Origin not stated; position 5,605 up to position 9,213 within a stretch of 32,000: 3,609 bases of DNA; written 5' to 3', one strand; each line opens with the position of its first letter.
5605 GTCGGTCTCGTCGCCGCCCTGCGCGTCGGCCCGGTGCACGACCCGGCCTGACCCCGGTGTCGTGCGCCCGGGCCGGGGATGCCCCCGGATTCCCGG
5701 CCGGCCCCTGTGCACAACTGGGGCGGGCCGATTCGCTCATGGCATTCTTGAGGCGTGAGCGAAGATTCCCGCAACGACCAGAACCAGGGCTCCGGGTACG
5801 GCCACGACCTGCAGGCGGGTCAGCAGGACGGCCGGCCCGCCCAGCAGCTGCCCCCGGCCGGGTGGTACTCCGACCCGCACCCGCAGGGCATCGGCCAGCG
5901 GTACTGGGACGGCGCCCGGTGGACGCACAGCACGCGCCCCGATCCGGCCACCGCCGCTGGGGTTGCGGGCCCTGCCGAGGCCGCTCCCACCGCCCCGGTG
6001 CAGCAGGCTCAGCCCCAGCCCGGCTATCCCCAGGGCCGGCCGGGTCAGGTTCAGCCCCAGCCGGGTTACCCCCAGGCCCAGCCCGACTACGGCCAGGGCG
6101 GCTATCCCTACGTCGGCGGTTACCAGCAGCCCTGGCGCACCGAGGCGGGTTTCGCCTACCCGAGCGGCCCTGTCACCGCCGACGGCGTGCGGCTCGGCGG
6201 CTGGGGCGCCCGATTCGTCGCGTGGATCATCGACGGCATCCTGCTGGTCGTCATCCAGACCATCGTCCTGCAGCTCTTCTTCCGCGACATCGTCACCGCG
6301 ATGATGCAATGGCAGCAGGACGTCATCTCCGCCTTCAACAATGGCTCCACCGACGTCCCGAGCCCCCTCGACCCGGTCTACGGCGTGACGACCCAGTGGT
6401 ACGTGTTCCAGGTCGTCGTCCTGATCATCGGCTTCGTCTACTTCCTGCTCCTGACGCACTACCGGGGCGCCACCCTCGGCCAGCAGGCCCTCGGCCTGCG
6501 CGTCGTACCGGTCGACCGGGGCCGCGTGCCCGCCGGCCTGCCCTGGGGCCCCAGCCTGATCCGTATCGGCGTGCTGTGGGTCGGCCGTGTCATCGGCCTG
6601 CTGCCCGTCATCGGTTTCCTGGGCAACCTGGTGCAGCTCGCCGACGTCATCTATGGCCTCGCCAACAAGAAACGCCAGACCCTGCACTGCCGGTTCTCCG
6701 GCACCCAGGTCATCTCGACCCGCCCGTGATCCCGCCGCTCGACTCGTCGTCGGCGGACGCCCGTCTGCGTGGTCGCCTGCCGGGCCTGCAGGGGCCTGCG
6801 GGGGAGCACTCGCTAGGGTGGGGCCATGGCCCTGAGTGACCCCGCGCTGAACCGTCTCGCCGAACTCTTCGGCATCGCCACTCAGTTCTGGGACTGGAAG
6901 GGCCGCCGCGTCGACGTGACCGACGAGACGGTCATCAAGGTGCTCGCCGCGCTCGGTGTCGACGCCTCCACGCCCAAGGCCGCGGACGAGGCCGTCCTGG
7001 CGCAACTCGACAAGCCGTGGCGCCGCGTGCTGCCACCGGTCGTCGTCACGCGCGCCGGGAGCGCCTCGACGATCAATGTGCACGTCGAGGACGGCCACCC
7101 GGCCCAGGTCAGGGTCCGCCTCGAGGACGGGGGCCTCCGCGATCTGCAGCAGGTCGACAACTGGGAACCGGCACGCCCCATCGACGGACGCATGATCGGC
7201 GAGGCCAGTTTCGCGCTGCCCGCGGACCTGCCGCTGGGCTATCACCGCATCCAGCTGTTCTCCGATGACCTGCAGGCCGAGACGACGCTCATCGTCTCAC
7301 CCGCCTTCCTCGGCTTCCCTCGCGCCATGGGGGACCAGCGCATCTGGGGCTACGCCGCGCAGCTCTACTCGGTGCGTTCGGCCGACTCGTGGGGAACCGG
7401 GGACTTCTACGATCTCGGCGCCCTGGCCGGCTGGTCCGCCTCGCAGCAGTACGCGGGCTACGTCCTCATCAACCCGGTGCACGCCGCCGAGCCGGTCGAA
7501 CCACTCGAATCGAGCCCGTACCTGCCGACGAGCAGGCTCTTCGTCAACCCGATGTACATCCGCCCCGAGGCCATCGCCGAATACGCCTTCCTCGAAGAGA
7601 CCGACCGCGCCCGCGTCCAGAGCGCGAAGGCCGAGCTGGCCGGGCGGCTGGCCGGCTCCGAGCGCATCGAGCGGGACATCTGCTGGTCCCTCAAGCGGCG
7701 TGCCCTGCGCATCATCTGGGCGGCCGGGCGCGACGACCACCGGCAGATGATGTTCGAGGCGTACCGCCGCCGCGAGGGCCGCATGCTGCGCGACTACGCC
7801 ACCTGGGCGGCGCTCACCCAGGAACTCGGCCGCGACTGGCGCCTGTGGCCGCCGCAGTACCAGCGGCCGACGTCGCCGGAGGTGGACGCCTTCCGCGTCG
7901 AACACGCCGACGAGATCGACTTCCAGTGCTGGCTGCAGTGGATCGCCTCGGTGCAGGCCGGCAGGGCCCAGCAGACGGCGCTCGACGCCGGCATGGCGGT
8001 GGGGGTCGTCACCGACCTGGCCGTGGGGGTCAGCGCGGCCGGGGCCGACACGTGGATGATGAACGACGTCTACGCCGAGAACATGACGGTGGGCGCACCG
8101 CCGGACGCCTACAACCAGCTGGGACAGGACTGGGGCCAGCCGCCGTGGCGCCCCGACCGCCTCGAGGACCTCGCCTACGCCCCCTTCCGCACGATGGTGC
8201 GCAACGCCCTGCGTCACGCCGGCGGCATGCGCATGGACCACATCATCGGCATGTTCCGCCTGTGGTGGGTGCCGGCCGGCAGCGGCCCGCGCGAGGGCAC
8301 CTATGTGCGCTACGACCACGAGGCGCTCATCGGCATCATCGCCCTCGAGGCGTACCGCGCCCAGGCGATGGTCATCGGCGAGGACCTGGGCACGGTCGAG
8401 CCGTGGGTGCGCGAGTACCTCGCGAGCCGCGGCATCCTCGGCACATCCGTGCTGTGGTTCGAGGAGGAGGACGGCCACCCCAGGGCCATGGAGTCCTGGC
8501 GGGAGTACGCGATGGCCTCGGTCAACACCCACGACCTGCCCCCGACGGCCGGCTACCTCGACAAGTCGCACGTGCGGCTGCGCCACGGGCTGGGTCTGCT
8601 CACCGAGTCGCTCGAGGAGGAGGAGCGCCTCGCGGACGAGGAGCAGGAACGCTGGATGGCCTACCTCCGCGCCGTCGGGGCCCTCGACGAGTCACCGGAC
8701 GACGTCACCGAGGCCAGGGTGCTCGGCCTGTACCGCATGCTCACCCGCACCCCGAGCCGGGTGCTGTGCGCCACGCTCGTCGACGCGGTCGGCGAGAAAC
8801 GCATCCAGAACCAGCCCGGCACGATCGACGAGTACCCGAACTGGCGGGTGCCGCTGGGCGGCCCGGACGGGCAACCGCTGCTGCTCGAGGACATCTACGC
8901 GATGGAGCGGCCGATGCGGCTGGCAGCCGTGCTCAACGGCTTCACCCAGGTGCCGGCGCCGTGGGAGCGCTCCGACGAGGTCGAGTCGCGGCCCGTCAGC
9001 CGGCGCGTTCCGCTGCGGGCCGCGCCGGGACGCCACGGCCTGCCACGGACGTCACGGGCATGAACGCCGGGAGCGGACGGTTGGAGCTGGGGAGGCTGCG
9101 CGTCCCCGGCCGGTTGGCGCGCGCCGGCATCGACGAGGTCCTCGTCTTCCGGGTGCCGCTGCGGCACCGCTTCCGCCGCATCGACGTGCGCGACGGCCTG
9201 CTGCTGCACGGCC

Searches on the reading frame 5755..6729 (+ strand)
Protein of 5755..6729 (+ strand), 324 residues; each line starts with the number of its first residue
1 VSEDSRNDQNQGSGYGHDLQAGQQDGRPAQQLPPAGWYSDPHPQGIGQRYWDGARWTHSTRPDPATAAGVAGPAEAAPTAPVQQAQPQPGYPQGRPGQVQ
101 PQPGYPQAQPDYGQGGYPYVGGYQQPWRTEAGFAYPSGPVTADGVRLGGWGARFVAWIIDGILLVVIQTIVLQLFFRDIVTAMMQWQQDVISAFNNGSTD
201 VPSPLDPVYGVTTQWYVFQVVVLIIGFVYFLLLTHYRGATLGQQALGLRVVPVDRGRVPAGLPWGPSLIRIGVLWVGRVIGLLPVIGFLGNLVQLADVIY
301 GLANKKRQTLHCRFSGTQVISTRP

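Call 24: search_protein_families(library=pfam, proteins=[window:5755-6729:+], max_evalue=0.00001)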
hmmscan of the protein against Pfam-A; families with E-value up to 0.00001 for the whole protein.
window:5755-6729:+ (324 aa): 2 families
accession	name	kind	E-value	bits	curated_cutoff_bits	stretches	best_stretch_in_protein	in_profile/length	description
PF06271.18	RDD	-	6.6e-17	62.5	24.1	1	148-313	2-134/137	RDD family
PF10708.14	DUF2510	-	9.6e-09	35.3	24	1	35-68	1-34/35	Protein of unknown function (DUF2510)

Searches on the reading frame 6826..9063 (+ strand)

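Call 24: search_protein_families(library=pfam, proteins=[window:6826-9063:+], max_evalue=0.00001)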
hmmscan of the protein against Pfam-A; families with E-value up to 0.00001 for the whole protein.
window:6826-9063:+ (745 aa): 2 families
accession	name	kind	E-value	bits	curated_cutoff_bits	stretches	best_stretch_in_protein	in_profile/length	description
PF02446.23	Glyco_hydro_77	-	4.8e-109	365.7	25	1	179-677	2-459/465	4-alpha-glucanotransferase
PF21226.3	MalQ_N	-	1.4e-31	109.1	24.1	1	69-159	1-91/91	MalQ N-terminal beta sandwich domain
